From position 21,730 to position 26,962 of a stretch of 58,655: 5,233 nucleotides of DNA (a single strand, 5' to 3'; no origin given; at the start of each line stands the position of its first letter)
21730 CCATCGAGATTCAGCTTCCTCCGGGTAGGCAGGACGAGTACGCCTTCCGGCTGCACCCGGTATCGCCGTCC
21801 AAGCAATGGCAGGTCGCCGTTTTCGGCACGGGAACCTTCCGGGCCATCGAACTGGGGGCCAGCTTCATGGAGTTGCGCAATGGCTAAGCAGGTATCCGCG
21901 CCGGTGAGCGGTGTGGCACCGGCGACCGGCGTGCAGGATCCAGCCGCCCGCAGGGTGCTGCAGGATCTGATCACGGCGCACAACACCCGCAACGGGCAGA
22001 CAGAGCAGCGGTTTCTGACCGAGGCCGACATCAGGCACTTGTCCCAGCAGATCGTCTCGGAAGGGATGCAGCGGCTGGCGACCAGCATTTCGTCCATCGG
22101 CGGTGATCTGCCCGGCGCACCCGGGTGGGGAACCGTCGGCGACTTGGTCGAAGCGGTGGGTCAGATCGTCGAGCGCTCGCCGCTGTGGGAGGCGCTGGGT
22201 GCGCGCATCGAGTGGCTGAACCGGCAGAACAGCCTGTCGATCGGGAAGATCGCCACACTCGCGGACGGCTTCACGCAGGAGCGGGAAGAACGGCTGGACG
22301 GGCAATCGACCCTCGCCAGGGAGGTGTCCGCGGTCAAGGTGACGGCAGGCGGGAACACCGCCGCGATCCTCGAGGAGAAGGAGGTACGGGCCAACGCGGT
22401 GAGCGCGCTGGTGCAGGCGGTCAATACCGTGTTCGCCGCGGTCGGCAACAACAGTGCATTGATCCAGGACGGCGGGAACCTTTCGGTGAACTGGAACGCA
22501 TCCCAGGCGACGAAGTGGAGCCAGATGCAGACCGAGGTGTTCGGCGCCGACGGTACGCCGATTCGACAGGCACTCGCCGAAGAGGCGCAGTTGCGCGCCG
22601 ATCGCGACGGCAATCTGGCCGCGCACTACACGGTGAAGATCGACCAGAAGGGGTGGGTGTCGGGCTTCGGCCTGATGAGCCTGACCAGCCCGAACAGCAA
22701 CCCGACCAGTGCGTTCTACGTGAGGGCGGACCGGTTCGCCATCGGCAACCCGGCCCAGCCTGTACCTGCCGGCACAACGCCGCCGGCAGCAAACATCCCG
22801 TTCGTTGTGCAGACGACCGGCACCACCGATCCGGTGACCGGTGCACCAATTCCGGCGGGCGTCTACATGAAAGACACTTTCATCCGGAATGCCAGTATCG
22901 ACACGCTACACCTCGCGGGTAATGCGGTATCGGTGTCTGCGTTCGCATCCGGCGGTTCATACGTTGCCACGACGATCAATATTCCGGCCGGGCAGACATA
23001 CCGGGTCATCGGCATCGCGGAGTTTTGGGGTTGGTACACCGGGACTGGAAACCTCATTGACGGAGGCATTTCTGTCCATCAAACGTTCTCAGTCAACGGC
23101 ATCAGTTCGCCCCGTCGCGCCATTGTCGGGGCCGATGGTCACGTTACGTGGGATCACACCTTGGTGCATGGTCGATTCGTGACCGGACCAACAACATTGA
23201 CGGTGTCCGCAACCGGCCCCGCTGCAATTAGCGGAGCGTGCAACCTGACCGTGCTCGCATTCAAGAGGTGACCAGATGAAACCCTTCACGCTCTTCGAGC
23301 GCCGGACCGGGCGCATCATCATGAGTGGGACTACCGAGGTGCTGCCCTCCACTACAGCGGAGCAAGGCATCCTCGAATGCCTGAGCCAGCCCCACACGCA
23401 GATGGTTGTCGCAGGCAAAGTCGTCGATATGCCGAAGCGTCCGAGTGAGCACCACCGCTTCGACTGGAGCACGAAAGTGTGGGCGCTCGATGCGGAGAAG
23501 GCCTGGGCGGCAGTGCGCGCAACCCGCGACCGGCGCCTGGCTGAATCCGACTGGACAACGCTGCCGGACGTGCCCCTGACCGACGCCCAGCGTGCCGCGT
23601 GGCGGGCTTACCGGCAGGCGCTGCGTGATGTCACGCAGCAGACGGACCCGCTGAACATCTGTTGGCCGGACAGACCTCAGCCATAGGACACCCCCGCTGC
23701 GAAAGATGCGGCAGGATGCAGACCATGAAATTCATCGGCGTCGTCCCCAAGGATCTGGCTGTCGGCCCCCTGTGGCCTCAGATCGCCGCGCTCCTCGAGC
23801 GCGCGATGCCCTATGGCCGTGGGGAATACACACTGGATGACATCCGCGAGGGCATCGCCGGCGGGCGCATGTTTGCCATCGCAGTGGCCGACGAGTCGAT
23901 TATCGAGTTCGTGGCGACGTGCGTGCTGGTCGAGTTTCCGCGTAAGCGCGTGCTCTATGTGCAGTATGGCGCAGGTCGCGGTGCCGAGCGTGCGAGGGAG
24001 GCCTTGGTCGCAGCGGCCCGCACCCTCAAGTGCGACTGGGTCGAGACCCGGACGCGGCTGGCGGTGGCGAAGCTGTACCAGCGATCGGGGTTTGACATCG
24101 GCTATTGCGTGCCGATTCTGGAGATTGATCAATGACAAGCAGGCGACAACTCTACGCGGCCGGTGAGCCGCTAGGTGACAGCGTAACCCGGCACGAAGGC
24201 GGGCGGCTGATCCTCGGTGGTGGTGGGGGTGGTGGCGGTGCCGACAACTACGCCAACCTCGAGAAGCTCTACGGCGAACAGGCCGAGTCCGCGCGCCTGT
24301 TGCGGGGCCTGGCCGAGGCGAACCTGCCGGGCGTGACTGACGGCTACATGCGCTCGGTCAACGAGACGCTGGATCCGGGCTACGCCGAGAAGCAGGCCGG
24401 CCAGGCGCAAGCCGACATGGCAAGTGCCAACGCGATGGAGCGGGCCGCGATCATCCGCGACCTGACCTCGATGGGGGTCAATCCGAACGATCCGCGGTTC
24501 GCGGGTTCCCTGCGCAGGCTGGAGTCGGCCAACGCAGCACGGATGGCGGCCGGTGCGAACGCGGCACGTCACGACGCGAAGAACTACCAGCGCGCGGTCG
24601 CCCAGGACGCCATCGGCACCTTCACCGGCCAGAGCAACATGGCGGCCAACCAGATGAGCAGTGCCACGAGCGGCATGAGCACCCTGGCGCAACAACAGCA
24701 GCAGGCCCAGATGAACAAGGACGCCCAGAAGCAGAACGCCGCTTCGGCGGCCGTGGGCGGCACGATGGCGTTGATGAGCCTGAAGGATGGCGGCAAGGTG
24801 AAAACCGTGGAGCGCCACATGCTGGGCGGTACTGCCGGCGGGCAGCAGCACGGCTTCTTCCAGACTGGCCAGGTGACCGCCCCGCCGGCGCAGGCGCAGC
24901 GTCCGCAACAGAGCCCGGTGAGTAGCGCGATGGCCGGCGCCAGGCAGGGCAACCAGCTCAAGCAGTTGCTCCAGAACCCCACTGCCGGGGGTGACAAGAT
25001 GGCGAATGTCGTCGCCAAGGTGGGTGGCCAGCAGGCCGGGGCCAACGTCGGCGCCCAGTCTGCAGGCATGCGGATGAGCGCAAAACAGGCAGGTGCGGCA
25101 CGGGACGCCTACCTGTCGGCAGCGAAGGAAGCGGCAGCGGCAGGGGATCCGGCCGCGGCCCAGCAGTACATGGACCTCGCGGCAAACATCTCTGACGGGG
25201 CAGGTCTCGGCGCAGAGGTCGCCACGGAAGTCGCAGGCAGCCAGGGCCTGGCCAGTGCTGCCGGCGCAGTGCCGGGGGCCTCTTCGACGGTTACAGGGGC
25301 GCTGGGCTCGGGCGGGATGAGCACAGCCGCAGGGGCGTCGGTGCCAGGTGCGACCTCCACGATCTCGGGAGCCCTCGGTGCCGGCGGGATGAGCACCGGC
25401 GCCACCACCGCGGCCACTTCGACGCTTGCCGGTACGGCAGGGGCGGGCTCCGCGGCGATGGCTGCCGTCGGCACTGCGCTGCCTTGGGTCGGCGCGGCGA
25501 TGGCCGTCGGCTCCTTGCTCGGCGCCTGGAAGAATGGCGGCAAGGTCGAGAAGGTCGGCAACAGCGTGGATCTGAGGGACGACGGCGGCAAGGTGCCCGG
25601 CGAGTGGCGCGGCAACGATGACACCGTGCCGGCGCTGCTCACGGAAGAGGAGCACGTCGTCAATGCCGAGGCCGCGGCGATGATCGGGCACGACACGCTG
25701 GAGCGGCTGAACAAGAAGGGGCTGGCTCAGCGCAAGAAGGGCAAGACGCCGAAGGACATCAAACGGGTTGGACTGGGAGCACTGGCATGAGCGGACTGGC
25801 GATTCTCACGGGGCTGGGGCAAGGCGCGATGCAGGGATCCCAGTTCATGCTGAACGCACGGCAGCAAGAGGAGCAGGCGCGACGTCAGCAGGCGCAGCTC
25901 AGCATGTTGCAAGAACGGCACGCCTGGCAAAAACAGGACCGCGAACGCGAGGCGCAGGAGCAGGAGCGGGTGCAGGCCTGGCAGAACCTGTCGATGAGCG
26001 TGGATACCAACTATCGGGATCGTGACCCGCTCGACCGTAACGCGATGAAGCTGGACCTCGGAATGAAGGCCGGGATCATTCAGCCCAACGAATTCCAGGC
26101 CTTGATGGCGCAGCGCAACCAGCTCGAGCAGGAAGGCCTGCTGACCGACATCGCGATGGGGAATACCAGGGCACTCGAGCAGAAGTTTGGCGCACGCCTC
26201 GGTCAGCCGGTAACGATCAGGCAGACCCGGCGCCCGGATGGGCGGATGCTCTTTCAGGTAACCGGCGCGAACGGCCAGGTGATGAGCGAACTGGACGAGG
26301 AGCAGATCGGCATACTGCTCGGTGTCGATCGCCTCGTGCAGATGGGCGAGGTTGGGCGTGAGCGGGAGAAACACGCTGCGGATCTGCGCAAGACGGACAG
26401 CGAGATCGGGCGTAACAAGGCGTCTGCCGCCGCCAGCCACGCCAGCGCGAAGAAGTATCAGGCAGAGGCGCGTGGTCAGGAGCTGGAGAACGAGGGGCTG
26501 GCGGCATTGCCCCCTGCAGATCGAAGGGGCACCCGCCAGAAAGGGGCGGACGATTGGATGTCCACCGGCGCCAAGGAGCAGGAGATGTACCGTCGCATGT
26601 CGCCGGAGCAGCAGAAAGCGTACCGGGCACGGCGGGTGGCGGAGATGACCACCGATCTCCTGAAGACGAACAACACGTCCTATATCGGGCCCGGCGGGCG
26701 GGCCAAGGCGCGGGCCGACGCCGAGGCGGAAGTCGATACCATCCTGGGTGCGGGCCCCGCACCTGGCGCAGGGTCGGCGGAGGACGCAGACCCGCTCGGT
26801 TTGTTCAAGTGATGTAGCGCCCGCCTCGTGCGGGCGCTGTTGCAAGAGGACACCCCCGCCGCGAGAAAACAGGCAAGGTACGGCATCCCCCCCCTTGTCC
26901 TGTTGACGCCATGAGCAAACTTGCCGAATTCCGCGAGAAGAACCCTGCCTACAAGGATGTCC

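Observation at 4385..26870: Invariant 10-mer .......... at six intergenic sites, all on the plus strand: candidate phage-specific promoter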

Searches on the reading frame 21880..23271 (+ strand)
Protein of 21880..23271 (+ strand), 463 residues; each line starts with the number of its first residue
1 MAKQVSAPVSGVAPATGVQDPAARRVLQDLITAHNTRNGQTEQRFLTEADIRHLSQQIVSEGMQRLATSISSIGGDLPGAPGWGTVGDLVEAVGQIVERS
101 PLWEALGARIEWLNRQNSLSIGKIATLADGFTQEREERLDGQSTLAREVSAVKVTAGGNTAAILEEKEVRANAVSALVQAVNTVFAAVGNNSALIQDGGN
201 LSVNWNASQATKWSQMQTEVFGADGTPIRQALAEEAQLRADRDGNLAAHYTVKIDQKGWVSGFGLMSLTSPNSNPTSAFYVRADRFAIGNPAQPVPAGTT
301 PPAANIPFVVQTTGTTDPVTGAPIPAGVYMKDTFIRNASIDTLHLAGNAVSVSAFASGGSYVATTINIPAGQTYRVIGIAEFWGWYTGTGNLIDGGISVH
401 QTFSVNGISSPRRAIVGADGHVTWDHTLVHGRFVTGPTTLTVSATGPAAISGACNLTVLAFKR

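Call 23: search_protein_families(library=phrogs, max_evalue=0.001, proteins=[window:21880-23271:+])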
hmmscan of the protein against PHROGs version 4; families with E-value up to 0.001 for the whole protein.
window:21880-23271:+ (463 aa): 4 families
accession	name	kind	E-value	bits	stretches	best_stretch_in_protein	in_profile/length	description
phrog_496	-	tail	2e-17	64.1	1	111-344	361-539/769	tail fiber protein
phrog_2589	-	tail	1.7e-09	35.6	1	144-352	3380-3562/3686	tail protein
phrog_5269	-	unknown function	2.4e-09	37.5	0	233-293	226-287/564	-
phrog_31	-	tail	9.5e-09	34.6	1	140-364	1144-1267/1565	central tail fiber J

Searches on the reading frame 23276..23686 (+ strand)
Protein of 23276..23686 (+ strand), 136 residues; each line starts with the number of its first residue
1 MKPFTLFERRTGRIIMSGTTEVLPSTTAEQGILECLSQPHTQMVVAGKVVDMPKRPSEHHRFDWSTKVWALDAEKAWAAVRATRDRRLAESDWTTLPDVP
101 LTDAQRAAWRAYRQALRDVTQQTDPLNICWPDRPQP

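Call 23: search_protein_families(library=phrogs, max_evalue=0.001, proteins=[window:23276-23686:+])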
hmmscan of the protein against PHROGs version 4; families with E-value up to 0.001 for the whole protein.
window:23276-23686:+ (136 aa): 7 families
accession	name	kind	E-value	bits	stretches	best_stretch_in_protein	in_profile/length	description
phrog_4912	-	tail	1.8e-19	71.4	1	70-135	136-202/226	tail fiber assembly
phrog_8716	-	tail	3.4e-18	67.4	1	50-135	51-145/152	tail fiber protein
phrog_8746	-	tail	1.3e-10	42.6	1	71-135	73-139/139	tail fiber assembly protein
phrog_4697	-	tail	6.2e-10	39.9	1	74-122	142-191/314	tail assembly chaperone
phrog_188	-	tail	8.6e-10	39.7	1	73-135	112-182/207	tail fiber assembly protein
phrog_4628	-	tail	1.2e-09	39.5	1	71-135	60-125/126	tail fiber assembly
phrog_5714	-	unknown function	1.5e-05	26.1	1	74-122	42-87/95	-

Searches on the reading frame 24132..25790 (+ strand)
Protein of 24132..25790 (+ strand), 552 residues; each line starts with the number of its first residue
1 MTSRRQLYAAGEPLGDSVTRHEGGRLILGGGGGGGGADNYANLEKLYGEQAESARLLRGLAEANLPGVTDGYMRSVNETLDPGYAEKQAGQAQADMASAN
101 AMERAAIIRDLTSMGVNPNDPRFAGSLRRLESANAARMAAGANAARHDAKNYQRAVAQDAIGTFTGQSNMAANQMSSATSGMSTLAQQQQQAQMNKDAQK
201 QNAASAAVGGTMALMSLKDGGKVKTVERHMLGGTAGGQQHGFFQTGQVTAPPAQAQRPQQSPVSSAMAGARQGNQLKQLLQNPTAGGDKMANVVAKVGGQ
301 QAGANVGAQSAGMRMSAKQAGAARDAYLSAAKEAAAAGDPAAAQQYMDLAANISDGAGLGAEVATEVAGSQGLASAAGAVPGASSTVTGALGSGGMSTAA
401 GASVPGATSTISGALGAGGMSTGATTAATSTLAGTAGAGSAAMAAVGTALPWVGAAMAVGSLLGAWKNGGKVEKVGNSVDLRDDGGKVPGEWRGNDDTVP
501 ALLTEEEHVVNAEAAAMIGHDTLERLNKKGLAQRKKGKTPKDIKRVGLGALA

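Call 22: find_related_loci(query=window:24132-25790:+, collection=viral_contigs, flank=10000)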
Query window:24132-25790:+ (552 aa) in viral_contigs; peptide patterns used: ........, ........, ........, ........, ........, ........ (x = any residue, [..] = any of these).
262 stretches matched a pattern, but none encodes a relative of the query by tblastn (E <= 1e-3).

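Call 23: search_protein_families(library=phrogs, max_evalue=0.001, proteins=[window:24132-25790:+])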
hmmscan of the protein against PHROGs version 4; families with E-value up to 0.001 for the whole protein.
window:24132-25790:+ (552 aa): 1 family
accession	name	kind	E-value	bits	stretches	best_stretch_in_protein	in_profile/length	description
phrog_8003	-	head and packaging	1.1e-07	32.4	1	85-212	111-237/389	virion structural protein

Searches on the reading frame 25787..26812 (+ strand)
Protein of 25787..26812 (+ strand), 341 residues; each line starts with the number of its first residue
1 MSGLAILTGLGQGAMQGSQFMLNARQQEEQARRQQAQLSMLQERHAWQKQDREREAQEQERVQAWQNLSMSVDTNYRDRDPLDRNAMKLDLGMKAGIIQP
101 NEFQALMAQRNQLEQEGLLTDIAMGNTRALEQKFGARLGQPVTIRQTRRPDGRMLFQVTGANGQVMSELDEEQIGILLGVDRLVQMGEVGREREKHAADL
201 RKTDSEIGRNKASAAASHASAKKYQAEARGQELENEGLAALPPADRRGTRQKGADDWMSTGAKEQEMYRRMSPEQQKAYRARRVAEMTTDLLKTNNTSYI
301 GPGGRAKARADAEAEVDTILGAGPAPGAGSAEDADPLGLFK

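Call 34: search_protein_families(library=pfam, max_evalue=0.01, proteins=[window:25787-26812:+])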
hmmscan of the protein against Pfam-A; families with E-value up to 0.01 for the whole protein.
window:25787-26812:+ (341 aa): 1 family
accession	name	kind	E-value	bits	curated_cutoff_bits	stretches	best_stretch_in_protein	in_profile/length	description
PF23552.2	ParB_C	-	0.0041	17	23.8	1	126-154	4-32/50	ParB dimerisation domain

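Call 94: search_protein_families(library=ncbifam, max_evalue=1, proteins=[window:25787-26812:+])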
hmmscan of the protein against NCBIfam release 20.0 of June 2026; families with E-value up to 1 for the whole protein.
window:25787-26812:+ (341 aa): 1 family
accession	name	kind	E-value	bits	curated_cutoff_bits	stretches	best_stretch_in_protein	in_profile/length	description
NF047448.1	flagella_FcpA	equivalog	0.018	14.2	400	1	17-63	111-155/302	flagellar coiling protein FcpA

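Call 102: search_protein_families(library=phrogs, max_evalue=0.01, proteins=[window:25787-26812:+])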
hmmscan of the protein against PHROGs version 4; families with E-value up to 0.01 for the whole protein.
window:25787-26812:+ (341 aa): 0 families
